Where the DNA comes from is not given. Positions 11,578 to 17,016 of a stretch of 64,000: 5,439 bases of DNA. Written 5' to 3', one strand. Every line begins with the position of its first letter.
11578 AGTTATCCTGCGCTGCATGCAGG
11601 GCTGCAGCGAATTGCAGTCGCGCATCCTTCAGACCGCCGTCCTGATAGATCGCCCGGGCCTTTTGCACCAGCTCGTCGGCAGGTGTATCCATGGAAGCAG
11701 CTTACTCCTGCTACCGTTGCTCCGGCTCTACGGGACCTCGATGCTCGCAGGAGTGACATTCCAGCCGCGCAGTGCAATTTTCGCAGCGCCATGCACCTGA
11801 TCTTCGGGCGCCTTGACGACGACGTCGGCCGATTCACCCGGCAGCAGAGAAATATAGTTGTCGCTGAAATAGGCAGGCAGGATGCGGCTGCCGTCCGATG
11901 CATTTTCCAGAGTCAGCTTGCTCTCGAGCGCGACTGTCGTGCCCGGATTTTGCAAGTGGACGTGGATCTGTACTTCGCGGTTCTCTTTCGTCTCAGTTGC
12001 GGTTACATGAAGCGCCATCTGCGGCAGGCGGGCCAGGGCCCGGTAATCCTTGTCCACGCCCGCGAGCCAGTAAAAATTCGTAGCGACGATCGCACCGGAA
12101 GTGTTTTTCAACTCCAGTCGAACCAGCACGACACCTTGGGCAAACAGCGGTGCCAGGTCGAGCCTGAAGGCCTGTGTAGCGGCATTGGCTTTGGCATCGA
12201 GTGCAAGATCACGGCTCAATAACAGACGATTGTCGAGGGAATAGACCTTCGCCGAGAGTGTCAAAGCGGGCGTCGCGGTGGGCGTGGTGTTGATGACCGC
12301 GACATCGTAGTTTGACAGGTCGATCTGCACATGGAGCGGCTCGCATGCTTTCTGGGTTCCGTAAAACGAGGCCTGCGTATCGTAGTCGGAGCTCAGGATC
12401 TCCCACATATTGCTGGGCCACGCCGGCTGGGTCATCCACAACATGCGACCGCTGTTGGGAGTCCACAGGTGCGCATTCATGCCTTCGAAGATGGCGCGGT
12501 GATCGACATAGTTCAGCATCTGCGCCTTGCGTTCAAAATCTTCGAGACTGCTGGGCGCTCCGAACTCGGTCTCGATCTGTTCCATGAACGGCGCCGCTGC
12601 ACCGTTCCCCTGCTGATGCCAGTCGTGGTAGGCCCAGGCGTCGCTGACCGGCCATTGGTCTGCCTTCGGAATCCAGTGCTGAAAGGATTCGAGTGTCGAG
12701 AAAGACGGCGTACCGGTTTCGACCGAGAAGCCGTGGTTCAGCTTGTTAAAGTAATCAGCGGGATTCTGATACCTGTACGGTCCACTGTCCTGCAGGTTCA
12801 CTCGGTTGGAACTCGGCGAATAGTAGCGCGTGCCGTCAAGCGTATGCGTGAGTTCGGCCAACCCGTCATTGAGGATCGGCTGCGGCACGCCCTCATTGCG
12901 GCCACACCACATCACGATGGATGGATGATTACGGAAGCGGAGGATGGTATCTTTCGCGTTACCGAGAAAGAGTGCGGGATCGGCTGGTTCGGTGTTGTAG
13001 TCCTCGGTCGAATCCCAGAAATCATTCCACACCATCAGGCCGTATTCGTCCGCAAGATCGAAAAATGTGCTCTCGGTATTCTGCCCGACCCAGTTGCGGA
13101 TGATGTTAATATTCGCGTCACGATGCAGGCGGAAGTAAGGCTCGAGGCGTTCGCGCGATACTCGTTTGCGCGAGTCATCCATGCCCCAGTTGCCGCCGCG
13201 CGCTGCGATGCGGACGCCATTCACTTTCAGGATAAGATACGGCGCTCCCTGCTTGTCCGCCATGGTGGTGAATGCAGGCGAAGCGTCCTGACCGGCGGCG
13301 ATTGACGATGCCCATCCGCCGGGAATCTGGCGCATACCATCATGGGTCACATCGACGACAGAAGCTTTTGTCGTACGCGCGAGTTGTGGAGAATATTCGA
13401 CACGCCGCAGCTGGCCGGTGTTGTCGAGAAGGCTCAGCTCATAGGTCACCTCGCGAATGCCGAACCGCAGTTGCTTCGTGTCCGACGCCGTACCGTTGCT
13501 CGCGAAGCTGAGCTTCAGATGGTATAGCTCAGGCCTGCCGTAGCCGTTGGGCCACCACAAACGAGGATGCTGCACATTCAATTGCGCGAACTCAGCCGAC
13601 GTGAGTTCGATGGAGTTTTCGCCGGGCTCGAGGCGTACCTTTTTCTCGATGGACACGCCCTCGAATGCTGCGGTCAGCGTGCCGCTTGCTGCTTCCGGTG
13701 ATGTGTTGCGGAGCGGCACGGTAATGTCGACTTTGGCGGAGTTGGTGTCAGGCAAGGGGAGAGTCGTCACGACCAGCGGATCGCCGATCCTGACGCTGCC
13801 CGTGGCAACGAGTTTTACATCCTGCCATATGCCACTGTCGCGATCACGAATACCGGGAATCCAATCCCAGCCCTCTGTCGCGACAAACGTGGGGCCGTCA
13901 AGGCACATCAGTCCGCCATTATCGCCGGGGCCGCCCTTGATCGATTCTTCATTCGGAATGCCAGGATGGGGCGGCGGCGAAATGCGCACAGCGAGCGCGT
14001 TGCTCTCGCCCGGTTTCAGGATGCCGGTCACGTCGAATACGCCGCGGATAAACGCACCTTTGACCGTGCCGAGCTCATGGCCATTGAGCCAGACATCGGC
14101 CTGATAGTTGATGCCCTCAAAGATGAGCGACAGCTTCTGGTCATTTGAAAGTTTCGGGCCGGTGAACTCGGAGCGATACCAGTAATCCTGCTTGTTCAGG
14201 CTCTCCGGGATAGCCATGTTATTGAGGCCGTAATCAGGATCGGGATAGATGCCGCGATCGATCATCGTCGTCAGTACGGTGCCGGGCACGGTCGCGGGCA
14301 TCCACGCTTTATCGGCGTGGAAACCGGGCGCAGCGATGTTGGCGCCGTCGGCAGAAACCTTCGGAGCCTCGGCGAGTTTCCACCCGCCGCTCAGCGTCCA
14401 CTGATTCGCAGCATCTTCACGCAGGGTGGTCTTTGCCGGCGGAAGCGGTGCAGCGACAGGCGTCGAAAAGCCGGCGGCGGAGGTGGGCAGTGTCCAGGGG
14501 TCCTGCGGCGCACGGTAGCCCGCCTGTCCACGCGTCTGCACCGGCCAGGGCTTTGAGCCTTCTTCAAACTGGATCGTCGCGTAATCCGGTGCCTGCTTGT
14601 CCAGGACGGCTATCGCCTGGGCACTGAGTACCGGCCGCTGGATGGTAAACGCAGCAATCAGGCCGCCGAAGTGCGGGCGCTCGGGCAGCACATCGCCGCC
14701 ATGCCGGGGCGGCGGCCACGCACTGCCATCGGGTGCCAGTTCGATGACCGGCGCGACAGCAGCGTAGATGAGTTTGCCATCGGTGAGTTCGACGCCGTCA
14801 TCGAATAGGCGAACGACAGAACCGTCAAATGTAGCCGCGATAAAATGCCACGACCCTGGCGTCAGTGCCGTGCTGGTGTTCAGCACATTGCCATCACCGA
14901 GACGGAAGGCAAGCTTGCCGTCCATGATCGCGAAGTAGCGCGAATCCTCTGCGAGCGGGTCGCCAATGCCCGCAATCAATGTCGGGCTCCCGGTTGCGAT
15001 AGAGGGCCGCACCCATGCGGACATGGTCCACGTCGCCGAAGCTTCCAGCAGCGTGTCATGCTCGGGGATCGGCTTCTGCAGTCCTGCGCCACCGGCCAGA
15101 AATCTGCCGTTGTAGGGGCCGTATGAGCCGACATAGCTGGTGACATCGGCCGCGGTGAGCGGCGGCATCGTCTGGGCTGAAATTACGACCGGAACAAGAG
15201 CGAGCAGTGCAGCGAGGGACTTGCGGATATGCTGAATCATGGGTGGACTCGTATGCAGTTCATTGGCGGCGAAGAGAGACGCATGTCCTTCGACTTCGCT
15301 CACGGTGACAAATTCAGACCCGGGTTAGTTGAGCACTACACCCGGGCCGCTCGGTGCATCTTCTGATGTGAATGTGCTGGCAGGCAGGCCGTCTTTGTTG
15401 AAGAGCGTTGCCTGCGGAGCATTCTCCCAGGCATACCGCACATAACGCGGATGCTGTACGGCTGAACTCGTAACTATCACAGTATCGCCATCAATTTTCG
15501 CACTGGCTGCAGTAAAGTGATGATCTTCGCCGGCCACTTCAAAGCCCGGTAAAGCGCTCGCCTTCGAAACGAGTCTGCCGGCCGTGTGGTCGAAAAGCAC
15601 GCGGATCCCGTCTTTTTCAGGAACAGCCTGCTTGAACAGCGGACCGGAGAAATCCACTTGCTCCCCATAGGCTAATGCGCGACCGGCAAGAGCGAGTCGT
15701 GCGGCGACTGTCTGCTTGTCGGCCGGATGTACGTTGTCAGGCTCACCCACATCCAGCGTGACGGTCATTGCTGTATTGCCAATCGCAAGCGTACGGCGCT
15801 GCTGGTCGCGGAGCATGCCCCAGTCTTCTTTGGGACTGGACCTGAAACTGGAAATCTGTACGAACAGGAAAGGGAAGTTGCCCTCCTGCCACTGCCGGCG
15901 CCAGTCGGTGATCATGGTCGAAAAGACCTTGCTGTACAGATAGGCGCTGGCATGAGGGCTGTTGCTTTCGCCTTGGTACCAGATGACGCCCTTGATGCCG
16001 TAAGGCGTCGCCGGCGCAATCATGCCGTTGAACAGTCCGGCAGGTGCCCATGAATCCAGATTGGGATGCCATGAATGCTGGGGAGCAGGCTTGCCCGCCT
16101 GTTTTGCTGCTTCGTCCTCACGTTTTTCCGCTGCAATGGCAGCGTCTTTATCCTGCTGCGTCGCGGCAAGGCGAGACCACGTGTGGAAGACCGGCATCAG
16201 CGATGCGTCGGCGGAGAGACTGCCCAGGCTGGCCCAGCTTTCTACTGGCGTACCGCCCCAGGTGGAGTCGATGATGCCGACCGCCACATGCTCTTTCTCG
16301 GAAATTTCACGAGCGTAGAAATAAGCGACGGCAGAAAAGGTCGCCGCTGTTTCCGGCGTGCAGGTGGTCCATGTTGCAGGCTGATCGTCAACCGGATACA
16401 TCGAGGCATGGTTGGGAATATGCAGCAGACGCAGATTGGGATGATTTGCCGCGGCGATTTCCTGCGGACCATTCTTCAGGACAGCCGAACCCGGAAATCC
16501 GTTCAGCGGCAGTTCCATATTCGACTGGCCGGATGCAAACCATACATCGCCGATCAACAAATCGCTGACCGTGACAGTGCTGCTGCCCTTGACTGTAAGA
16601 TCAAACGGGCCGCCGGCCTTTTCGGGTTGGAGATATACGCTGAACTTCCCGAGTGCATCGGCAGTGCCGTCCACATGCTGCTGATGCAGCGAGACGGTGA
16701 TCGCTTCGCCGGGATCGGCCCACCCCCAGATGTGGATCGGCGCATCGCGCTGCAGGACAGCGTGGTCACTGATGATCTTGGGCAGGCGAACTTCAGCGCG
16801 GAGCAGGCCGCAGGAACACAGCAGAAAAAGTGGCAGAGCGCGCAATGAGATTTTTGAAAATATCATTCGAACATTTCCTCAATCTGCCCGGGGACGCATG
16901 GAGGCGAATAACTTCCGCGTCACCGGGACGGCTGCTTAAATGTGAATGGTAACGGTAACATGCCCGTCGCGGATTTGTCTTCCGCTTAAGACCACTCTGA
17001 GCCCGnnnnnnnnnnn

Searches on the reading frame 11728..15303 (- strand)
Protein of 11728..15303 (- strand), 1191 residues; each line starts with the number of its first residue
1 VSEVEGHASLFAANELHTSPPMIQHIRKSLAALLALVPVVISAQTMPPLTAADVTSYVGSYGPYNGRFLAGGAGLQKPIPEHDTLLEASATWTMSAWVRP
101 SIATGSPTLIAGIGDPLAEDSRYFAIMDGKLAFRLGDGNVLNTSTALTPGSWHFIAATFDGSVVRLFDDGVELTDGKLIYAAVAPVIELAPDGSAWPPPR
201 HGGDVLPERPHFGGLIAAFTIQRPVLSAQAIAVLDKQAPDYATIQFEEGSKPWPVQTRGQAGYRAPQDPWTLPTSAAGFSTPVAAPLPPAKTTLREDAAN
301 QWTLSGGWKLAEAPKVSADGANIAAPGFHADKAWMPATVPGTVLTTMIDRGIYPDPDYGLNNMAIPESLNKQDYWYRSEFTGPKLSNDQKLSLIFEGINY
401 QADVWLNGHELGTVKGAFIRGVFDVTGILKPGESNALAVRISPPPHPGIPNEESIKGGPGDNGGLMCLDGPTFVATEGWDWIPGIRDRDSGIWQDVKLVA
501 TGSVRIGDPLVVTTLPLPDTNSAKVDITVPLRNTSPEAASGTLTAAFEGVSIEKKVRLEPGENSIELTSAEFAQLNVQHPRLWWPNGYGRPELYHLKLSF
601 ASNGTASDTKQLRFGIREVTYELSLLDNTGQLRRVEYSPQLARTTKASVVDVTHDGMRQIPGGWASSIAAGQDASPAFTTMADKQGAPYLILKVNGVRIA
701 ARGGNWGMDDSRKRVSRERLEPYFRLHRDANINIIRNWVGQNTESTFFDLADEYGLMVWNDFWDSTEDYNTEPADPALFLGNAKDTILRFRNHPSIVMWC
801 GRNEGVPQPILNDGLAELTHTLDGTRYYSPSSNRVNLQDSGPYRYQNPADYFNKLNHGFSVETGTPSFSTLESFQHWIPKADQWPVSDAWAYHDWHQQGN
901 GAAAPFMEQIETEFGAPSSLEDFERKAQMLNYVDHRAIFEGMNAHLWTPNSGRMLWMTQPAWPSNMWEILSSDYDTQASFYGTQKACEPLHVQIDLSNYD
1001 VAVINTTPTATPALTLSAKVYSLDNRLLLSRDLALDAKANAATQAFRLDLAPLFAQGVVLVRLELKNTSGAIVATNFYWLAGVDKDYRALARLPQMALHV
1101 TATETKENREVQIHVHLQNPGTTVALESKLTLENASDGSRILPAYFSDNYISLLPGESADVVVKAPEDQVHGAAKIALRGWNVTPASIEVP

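Call 11: search_protein_families(library=pfam, proteins=[window:11728-15303:-], max_evalue=0.001)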
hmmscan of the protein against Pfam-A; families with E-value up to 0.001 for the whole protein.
window:11728-15303:- (1191 aa): 8 families
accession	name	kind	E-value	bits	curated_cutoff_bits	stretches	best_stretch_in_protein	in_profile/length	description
PF22666.2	Glyco_hydro_2_N2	-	2.8e-33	115.8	27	1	331-494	8-167/167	Glycosyl hydrolase 2 galactose-binding domain-like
PF18368.7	Ig_GlcNase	-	1.6e-25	89.6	26.3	1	1076-1183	1-105/105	Exo-beta-D-glucosaminidase Ig-fold domain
PF00703.27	Glyco_hydro_2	-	2.7e-15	57.5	23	1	513-617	9-109/109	Glycosyl hydrolases family 2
PF13385.13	Laminin_G_3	-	4.3e-14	53.4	27.6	1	83-232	11-151/151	Concanavalin A-like lectin/glucanases superfamily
PF02837.24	Glyco_hydro_2_N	-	1.7e-11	44.7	28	1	348-441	41-133/169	Glycosyl hydrolases family 2, sugar binding domain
PF17786.7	Mannosidase_ig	-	2.4e-08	34.8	23.4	1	998-1081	2-87/91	Mannosidase Ig/CBM-like domain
PF02836.23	Glyco_hydro_2_C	-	1.5e-07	31.3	21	1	694-827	10-157/302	Glycosyl hydrolases family 2, TIM barrel domain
PF17753.7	Ig_mannosidase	-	0.00035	20.6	22.6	0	1142-1169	37-64/81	Ig-fold domain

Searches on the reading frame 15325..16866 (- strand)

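Call 11: search_protein_families(library=pfam, proteins=[window:15325-16866:-], max_evalue=0.001)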
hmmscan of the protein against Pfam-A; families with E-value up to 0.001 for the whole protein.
window:15325-16866:- (513 aa): 1 family
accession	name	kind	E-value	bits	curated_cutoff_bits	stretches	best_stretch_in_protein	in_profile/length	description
PF03629.24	SASA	-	2e-20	73.8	24.8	2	271-387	96-214/226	Carbohydrate esterase, sialic acid-specific acetylesterase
